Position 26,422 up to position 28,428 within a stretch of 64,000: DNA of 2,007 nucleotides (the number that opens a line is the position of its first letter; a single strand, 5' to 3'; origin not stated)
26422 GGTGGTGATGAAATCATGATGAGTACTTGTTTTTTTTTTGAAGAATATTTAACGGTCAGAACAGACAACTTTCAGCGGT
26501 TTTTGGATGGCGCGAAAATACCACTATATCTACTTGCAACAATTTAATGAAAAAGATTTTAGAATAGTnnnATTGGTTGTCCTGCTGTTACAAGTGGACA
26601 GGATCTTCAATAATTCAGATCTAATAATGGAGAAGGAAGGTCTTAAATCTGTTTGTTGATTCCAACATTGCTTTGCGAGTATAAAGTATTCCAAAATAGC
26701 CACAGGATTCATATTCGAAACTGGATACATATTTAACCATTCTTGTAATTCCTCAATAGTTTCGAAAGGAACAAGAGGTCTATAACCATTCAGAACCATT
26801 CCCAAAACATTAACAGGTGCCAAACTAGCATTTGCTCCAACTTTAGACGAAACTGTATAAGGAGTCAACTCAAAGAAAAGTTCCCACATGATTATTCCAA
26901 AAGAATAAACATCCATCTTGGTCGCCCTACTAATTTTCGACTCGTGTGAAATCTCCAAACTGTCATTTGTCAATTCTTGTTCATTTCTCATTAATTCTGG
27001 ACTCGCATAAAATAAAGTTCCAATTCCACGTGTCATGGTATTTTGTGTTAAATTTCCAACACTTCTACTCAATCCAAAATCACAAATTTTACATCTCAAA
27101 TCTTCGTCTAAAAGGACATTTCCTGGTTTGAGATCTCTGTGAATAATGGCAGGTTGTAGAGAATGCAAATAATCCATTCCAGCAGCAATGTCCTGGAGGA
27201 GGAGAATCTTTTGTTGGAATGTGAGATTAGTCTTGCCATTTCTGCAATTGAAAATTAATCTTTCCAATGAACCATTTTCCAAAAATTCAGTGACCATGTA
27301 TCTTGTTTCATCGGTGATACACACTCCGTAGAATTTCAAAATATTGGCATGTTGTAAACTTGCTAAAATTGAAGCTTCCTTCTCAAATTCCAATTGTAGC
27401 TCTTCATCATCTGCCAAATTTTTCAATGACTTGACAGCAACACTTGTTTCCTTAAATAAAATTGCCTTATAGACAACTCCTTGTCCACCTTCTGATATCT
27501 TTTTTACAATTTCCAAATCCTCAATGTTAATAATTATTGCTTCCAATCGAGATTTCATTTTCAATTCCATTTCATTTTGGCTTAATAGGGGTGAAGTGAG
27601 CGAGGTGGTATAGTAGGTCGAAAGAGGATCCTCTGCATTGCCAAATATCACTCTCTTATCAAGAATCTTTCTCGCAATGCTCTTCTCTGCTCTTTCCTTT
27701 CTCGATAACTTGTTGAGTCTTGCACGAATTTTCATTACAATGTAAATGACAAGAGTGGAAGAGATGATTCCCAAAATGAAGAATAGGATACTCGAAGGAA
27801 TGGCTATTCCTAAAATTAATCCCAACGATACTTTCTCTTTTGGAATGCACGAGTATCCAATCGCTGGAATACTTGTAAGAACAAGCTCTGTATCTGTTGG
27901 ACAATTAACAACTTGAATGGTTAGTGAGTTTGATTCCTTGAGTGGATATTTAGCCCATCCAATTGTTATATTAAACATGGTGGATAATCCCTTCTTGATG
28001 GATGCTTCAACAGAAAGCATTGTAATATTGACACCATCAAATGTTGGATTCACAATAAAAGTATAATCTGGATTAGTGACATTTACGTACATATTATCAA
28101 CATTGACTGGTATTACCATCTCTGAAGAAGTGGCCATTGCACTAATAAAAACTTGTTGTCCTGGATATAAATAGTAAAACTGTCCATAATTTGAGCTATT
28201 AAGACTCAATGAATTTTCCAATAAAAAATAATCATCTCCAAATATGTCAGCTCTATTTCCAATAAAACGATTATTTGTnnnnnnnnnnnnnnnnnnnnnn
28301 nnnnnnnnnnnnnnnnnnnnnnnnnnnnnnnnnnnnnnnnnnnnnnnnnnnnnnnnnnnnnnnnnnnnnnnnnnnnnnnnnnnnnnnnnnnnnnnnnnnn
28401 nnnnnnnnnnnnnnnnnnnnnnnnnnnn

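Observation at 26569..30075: Receptor-like TKL kinase with a chlamydial Pmp-type (GGAI/FxxN) beta-helix ectodomain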

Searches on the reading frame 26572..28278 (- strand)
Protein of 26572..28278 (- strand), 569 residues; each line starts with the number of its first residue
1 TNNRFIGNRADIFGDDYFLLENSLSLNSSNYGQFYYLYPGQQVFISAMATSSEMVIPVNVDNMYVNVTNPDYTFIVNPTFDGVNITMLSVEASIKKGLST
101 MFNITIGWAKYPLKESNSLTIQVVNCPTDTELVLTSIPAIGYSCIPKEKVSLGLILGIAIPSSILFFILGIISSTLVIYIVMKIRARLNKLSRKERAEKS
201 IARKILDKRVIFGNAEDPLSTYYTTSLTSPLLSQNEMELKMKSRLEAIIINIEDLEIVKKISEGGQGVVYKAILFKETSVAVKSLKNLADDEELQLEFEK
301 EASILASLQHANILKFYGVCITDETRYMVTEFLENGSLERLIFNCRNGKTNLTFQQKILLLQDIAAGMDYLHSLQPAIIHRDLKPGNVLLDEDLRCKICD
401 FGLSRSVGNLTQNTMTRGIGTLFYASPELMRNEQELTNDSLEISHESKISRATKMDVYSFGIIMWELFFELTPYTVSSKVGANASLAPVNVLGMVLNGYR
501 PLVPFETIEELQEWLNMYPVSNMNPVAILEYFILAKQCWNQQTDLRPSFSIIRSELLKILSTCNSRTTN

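Call 74: predict_structure(alignment_id=A5)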
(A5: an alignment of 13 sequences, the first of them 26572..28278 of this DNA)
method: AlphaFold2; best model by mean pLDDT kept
length: 569 residues; sequences in the alignment: 13
mean_pLDDT: 74.0   pTM: 0.55
mean pLDDT of the five models: 74.0, 73.3, 71.3, 71.1, 70.8
residues with pLDDT >= 90: 104; 70-90: 271; 50-70: 123; < 50: 71
segments of 3 or more residues with pLDDT < 50: 207-247, 402-419, 433-440
pLDDT, mean of each block of 10 residues (from residue 1): 58 58 57 74 79 66 74 79 81 61 77 67 83 70 76 73 87 88 84 75 54 41 34 33 53 90 75 89 73 74 83 91 84 90 89 93 96 82 86 89 38 37 73 48 69 87 93 73 57 71 88 80 84 94 91 97 68
secondary structure, 60 per line:
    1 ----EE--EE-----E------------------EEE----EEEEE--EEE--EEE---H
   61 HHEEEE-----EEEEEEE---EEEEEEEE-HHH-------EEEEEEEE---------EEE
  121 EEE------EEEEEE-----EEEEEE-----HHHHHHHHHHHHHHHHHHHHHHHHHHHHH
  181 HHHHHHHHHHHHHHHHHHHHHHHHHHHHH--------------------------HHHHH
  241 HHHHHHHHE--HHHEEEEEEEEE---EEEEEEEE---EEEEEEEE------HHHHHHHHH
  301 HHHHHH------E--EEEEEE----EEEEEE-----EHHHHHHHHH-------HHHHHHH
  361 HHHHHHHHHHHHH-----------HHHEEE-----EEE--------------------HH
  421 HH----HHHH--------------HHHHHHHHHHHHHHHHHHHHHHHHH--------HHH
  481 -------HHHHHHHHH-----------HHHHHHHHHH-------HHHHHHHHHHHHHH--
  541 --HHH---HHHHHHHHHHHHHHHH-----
elements in order: E35-37 E42-46 E49-51 E54-56 E63-66 E72-78 E82-89 E101-108 E118-123 E130-135 E141-146 H152-209 H236-248 E255-263 E267-274 E278-285 H292-306 E316-321 E326-331 H338-346 H354-373 E388-390 E396-398 H419-422 H427-430 H445-469 H488-496 H508-517 H525-538 H549-564

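Call 76: fold_search(model_id=the predicted structure, library=pdb)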
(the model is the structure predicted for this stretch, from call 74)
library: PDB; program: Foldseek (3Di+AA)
matches with E <= 10: 2000; with E <= 0.001: 2000
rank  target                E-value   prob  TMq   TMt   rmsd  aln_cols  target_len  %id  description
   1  7aw4_A                1.1e-21  1.00  0.40  0.83   4.1       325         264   24  MerTK kinase domain with type 3 inhibitor from a DNA-encoded library (released 2021-03-03)
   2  5u6c_A                5.6e-21  1.00  0.41  0.83   4.1       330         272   24  Crystal structure of the Mer kinase domain in complex with a macrocyclic inhibitor (released 2017-07-26)
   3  7aaz                  1.4e-20  1.00  0.42  0.78   4.6       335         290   24  Crystal structure of MerTK in complex with a type 1.5 aminopyridine inhibitor (released 2020-11-04)
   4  4c8b_B                2.0e-20  1.00  0.41  0.80   3.7       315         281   28  Structure of the kinase domain of human RIPK2 in complex with ponatinib (released 2013-10-16)
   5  6szj_B                2.1e-20  1.00  0.41  0.79   4.6       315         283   28  RIP2 Kinase Catalytic Domain complex with 5amino1tertbutyl3(3methoxyphenyl)1H pyrazole4carboxamide. (released 2019-12-04)
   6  3cbl_A                2.4e-20  1.00  0.41  0.64   4.0       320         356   29  Crystal structure of human feline sarcoma viral oncogene homologue (v-FES) in complex with staurosporine and a consens (released 2008-03-04)
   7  7avy                  2.5e-20  1.00  0.40  0.81   4.2       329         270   23  MerTK kinase domain in complex with quinazoline-based inhbitor (released 2021-03-03)
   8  7k0v_C                2.8e-20  1.00  0.40  0.81   5.0       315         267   28  Crystal structure of bRaf in complex with inhibitor GNE-0749 (released 2021-05-26)
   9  3cd3_A                3.0e-20  1.00  0.41  0.63   4.3       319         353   29  Crystal structure of phosphorylated human feline sarcoma viral oncogene homologue (v-FES) in complex with staurosporin (released 2008-03-25)
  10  3brb_B                3.1e-20  1.00  0.40  0.79   4.4       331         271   23  Crystal structure of catalytic domain of the proto-oncogene tyrosine-protein kinase MER in complex with ADP (released 2008-01-22)
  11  5u6b_A                3.9e-20  1.00  0.41  0.83   4.1       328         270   23  Structure of the Axl kinase domain in complex with a macrocyclic inhibitor (released 2017-07-26)
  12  7aay                  4.4e-20  1.00  0.41  0.81   4.1       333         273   23  Crystal structure of MerTK kinase domain in complex with Merestinib (released 2020-10-28)
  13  5xy1                  4.4e-20  1.00  0.38  0.82   4.3       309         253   27  Crystal structure of Lyn kinase domain in complex with N-(1H-indazol-6-yl)-8-(piperidin-4-yloxy)-6-propylquinazolin-2-am (released 2017-08-02)
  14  6rn8_A                4.6e-20  1.00  0.42  0.82   4.0       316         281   28  RIP2 Kinase Catalytic Domain complex with 2(4[(1,3benzothiazol5yl)amino]6(2methylpropane2sulfonyl)quinazolin7yl)oxy)et (released 2019-07-17)
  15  9bhi                  4.9e-20  1.00  0.40  0.77   5.2       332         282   24  Crystal structure of the MerTK kinase domain with SA4488 (released 2024-10-09)
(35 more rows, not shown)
